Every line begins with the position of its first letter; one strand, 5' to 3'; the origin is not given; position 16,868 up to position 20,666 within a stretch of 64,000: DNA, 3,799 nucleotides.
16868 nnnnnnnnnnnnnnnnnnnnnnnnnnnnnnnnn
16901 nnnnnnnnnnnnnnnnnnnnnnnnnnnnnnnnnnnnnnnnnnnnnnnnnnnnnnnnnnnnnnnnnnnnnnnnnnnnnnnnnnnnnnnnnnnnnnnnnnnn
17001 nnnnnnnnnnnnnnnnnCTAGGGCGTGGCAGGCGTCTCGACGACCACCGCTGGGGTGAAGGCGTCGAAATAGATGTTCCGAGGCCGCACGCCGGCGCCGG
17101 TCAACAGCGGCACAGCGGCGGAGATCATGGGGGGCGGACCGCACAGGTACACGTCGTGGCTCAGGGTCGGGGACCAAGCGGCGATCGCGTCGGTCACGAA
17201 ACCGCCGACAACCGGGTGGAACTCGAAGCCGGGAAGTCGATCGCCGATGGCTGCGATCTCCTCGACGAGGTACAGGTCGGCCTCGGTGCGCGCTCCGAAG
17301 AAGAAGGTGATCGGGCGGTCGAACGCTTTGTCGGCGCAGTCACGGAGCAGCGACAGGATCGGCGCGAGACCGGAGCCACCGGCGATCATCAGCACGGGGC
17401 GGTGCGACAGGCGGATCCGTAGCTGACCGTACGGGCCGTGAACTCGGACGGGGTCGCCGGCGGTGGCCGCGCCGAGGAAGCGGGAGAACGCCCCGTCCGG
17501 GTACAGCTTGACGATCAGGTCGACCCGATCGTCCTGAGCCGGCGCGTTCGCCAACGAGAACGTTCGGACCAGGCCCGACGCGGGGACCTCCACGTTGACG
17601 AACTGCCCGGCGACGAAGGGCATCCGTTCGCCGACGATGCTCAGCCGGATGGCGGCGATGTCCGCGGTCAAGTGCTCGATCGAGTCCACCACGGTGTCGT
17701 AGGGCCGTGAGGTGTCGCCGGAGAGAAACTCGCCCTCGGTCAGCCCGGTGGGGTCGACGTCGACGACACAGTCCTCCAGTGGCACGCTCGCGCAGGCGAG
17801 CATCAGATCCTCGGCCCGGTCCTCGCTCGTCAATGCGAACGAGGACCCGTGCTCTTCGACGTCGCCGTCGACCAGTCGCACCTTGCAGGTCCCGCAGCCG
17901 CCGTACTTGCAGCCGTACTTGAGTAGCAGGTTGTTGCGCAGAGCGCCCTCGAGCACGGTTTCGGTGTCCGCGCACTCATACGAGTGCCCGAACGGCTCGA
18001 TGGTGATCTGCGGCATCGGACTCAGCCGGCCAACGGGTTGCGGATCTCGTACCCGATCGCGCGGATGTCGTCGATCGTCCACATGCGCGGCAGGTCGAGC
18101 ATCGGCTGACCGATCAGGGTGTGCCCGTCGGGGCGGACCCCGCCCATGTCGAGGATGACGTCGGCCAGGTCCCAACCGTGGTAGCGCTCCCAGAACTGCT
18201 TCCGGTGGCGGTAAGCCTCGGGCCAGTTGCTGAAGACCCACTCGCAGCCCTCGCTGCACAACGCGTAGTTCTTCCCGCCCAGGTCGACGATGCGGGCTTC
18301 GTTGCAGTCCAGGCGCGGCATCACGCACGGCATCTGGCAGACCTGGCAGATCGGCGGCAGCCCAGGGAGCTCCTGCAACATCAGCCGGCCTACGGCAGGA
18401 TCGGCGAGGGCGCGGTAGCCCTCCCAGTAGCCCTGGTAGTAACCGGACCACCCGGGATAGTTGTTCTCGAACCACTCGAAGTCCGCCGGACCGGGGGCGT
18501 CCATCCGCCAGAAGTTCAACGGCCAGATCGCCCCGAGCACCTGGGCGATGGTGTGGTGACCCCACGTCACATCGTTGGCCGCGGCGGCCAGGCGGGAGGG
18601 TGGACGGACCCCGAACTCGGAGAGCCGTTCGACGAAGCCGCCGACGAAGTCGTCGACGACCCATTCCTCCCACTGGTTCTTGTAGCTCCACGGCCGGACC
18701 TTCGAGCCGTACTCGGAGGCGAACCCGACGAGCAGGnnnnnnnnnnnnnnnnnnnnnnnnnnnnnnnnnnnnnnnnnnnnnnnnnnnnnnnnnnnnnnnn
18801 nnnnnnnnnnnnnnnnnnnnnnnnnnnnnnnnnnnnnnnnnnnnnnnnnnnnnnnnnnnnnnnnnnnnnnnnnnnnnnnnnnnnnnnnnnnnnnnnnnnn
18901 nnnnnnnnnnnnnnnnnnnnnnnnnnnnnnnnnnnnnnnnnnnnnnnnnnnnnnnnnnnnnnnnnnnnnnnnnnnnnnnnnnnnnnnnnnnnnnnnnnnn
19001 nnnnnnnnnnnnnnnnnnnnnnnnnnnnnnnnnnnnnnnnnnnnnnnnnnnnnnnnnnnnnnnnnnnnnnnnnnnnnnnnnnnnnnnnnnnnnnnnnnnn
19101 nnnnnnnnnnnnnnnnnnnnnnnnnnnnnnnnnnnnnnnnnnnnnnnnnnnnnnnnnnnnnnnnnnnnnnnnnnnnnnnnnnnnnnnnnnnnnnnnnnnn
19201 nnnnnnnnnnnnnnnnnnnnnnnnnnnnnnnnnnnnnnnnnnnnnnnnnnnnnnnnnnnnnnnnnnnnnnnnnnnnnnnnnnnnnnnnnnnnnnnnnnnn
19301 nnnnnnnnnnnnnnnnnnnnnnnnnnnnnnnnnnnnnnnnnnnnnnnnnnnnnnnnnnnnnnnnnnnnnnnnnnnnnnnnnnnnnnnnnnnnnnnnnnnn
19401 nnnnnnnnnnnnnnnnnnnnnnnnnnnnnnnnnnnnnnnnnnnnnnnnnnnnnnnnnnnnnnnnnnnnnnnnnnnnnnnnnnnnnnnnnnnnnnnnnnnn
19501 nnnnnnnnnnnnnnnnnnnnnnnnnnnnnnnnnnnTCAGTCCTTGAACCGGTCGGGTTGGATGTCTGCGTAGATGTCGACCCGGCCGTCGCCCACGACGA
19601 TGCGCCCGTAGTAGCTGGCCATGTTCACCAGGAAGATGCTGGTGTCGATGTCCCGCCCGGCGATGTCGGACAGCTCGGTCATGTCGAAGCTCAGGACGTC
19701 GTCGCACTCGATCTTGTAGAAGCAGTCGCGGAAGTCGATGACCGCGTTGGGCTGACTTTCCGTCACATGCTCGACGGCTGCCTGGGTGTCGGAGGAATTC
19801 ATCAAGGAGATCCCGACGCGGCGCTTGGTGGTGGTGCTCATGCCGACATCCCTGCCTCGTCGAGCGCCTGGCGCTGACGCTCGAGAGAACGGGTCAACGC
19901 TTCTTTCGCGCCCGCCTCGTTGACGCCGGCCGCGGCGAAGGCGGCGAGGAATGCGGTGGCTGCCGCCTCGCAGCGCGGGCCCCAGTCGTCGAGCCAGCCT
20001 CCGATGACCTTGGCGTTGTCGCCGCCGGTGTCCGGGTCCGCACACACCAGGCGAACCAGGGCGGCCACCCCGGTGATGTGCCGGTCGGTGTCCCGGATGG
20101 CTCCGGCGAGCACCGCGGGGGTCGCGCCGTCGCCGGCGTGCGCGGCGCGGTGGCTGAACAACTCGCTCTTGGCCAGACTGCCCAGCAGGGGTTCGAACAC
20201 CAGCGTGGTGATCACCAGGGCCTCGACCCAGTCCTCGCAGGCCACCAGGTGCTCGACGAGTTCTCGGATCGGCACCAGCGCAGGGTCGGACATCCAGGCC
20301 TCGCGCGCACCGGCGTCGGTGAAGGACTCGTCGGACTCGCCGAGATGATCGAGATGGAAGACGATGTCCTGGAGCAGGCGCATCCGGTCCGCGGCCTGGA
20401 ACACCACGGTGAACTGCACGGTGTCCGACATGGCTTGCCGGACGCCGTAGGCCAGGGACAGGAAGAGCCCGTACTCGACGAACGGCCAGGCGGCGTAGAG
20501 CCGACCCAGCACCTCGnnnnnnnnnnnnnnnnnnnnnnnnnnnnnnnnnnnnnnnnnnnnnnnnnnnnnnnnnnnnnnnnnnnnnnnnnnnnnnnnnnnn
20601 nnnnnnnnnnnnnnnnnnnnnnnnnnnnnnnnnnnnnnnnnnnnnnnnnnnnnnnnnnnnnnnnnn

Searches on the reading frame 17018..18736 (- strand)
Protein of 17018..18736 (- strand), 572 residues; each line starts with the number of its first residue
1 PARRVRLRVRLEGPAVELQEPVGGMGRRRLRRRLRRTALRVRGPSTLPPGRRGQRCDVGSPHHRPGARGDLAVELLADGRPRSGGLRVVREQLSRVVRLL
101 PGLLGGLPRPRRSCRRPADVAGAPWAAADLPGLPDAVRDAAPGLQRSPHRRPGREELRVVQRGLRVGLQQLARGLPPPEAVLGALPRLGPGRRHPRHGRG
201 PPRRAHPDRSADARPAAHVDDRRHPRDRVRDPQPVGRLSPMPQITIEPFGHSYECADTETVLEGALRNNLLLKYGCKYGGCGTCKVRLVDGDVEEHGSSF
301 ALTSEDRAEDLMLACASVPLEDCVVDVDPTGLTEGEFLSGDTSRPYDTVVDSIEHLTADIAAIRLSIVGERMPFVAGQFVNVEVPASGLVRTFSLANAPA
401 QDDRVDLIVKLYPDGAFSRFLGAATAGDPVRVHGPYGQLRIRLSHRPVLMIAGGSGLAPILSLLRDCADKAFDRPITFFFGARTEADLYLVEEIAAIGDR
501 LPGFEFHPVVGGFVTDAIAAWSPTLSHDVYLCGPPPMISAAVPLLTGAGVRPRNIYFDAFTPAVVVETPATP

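Call 35: search_protein_families(library=pfam, proteins=[window:17018-18736:-], max_evalue=0.00001)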
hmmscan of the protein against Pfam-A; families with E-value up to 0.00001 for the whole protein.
window:17018-18736:- (572 aa): 3 families
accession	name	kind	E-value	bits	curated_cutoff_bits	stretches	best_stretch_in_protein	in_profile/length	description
PF00111.32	Fer2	-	6.4e-16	58.5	21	1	244-319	1-76/77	2Fe-2S iron-sulfur cluster binding domain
PF00175.26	NAD_binding_1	-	1.1e-14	55.4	22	1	450-541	1-107/109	Oxidoreductase NAD-binding domain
PF00970.30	FAD_binding_6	-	2.8e-13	50.5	21.1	1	349-439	3-97/99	Oxidoreductase FAD-binding domain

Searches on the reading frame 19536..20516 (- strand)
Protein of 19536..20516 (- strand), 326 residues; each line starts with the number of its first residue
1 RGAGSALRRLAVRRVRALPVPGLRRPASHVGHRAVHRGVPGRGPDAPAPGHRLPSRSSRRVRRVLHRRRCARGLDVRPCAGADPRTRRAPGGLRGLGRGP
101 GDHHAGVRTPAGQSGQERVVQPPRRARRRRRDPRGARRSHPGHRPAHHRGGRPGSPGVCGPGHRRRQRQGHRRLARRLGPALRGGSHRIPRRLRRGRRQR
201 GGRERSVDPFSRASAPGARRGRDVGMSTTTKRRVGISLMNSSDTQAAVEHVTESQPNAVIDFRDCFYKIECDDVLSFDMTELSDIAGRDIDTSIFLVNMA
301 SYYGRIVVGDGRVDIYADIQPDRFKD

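Call 34: search_protein_families(library=pfam, proteins=[window:19536-20516:-], max_evalue=0.00001)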
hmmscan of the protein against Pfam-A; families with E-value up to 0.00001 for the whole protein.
window:19536-20516:- (326 aa): 1 family
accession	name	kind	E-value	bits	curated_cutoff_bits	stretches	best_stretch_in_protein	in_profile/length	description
PF02406.22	MmoB_DmpM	-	6.2e-20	71.6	25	1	233-315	2-84/85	MmoB/DmpM family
